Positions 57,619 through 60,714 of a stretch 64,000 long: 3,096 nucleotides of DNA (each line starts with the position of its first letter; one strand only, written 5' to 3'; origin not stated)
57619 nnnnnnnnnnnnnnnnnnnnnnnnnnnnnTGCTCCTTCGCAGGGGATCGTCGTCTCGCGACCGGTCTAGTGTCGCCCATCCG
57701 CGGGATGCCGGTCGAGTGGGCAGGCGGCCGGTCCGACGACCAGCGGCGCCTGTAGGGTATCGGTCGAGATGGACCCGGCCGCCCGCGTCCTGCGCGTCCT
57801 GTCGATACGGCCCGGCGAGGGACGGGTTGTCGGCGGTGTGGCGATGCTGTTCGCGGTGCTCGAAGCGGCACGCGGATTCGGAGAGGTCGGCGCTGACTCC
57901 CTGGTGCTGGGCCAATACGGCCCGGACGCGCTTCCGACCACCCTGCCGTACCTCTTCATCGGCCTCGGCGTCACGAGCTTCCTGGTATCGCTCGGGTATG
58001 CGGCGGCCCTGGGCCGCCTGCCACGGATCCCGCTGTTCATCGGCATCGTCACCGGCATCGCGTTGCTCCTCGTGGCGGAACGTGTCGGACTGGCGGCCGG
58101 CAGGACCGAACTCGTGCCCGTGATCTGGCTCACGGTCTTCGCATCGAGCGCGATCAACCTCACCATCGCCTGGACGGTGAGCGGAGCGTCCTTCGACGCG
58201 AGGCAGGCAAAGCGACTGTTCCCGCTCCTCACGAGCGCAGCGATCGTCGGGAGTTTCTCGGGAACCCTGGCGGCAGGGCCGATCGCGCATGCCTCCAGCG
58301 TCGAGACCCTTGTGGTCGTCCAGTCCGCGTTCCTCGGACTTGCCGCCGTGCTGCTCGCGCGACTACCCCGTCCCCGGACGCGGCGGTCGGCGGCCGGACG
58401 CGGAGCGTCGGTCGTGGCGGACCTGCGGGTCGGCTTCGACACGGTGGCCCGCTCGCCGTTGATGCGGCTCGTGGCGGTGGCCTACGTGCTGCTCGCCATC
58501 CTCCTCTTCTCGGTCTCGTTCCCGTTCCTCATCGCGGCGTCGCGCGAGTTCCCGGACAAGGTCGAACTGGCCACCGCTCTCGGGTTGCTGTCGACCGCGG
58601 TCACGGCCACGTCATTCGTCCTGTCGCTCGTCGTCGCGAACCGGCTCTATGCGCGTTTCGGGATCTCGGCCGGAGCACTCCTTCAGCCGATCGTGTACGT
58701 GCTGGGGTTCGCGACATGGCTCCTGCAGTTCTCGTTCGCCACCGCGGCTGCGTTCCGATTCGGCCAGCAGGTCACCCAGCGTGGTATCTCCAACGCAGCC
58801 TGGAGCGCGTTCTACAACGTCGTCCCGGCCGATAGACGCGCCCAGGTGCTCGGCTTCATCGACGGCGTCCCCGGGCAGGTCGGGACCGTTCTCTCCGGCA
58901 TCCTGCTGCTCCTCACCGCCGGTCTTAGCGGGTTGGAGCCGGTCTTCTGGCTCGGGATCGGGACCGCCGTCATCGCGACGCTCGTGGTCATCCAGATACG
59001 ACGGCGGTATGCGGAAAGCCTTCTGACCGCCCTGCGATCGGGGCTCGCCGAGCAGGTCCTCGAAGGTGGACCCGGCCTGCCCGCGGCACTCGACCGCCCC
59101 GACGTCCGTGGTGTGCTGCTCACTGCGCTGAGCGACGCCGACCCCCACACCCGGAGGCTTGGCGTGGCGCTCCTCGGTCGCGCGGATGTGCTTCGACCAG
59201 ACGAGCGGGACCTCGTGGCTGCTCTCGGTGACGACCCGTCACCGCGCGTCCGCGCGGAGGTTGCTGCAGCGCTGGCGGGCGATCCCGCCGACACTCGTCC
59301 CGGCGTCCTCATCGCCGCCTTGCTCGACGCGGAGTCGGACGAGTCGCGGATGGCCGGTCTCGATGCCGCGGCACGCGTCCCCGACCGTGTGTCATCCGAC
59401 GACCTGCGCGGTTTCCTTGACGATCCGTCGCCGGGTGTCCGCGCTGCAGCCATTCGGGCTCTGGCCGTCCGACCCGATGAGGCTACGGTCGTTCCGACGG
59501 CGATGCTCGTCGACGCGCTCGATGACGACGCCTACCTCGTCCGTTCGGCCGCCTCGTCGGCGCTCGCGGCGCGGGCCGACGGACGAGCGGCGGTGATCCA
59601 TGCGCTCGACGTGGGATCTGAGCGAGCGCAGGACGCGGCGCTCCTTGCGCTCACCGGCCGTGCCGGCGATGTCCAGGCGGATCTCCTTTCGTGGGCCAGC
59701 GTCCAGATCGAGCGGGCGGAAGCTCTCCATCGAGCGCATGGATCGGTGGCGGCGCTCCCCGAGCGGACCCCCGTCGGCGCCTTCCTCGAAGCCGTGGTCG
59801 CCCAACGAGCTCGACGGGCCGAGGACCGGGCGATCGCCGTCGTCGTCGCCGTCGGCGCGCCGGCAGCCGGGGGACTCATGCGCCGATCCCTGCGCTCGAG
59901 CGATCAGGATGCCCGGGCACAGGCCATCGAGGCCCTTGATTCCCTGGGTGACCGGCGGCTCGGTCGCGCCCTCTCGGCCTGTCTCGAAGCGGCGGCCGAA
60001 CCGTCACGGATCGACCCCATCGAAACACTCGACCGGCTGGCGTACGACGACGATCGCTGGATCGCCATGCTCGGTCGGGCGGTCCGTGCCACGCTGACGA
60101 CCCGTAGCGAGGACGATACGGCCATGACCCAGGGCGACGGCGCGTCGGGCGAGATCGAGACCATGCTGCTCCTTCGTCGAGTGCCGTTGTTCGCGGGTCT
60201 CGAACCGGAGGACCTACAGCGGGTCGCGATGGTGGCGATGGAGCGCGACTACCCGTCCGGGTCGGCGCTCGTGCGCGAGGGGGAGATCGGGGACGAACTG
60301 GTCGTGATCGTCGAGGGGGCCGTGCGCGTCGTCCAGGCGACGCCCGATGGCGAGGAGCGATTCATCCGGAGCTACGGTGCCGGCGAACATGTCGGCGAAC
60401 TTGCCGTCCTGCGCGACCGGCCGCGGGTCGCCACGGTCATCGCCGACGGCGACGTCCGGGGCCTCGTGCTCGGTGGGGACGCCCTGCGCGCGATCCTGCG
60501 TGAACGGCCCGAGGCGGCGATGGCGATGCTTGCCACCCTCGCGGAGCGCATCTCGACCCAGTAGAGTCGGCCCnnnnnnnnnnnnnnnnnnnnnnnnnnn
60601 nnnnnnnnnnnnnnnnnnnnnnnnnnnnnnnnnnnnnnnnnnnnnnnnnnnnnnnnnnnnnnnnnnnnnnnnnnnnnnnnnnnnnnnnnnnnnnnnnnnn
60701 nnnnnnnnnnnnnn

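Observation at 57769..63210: Tandem cAMP module: transporter-HEAT-cNMP-binding protein immediately followed by a STAND-type adenylate cyclase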

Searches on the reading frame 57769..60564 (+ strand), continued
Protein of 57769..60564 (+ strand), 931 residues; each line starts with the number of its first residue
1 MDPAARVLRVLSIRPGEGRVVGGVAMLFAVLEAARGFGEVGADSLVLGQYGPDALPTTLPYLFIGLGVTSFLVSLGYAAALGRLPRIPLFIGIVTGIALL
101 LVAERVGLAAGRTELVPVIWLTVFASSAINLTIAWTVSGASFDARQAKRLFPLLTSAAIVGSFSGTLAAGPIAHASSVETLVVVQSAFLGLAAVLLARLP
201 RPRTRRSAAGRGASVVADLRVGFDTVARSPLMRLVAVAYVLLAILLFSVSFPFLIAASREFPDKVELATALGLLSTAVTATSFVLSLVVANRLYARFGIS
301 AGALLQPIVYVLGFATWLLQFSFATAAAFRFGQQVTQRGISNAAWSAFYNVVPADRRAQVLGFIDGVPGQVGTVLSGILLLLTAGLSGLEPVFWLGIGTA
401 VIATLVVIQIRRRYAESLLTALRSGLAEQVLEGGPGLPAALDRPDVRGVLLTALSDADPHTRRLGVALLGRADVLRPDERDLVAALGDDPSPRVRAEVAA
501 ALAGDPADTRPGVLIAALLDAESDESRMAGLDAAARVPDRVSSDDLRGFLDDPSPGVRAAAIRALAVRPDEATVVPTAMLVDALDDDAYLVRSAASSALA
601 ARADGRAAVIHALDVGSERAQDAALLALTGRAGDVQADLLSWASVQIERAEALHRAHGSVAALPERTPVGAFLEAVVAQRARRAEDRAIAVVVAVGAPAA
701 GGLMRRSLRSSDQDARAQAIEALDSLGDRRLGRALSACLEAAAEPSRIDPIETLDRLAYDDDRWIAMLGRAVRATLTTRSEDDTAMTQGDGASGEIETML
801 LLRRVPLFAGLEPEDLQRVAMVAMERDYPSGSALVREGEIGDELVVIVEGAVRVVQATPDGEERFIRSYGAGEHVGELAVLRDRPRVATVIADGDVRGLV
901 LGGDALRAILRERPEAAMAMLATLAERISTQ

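Call 80: search_protein_families(library=padloc, proteins=[window:57769-60564:+], max_evalue=0.01)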
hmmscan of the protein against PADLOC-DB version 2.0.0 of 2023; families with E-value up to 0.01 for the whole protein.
window:57769-60564:+ (931 aa): 4 families
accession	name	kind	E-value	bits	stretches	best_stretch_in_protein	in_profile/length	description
PDLC02371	PycTIR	-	3.4e-09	34.5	1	817-929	31-139/288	-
PDLC00731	Effector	-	9.5e-09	32.6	1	820-929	37-142/306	TIR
PDLC00732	Effector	-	5.6e-06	23.5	1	819-929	32-138/301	TIR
PDLC02973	WGR_XIII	-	0.0018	14.8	1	451-601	484-640/973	-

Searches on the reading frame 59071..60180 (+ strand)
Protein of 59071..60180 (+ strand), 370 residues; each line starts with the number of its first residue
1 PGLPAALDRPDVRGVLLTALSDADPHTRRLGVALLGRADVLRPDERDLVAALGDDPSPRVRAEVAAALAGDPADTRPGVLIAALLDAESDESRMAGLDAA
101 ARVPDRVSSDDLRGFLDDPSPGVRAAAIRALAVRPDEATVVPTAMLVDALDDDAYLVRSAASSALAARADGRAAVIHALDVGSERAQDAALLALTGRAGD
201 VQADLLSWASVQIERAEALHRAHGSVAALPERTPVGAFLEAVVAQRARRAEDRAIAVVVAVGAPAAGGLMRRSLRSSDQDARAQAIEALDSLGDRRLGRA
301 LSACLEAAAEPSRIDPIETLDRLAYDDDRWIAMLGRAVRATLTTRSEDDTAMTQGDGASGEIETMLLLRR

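Call 8: search_protein_families(library=pfam, proteins=[window:59071-60180:+], max_evalue=10)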
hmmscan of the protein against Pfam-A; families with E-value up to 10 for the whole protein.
seq(370 aa): 5 families
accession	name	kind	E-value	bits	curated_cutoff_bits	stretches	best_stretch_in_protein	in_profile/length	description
PF13646.12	HEAT_2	-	1.2e-13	51.5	27.7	3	80-166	4-88/88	HEAT repeats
PF02985.28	HEAT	-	4.9e-10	39.2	23.5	3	115-132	8-25/31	HEAT repeat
PF13513.12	HEAT_EZ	-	0.015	16.2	27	3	121-166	1-53/55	HEAT-like repeat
PF13251.12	DUF4042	-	0.49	10.5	27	0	43-69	39-65/182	Domain of unknown function (DUF4042)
PF03752.18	ALF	-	5.5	7.5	25.4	2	47-74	2-30/42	Short repeats of unknown function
